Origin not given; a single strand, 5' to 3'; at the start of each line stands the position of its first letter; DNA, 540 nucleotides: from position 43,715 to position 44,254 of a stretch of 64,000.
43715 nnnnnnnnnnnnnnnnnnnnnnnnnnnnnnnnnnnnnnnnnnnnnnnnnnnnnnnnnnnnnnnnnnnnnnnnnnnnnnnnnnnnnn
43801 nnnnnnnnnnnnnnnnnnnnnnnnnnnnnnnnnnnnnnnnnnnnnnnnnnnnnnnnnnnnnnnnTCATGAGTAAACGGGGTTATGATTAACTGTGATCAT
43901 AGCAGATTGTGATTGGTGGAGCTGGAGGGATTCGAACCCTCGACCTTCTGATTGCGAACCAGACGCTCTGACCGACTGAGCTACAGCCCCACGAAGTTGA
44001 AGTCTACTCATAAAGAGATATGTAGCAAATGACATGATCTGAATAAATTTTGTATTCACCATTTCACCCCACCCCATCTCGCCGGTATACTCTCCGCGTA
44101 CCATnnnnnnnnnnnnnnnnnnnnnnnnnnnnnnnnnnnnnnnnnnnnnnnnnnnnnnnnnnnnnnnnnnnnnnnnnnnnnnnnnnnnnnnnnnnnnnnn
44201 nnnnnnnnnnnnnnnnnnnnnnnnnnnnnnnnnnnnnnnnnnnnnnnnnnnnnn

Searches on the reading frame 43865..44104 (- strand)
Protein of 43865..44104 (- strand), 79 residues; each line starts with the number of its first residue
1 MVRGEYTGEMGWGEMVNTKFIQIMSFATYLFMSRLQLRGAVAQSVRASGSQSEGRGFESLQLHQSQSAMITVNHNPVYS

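Call 5: search_protein_families(library=pfam, proteins=[window:43865-44104:-], max_evalue=0.1)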
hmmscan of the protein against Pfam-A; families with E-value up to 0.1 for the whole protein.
window:43865-44104:- (79 aa): 0 families

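Call 12: search_protein_families(library=ncbifam, proteins=[window:43865-44104:-], max_evalue=1)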
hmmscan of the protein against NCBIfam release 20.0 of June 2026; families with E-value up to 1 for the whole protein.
window:43865-44104:- (79 aa): 1 family
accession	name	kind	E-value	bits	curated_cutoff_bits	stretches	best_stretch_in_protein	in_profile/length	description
TIGR02969.1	mam_aldehyde_ox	subfamily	0.091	10.1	1912.3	1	9-48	1036-1075/1330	aldehyde oxidase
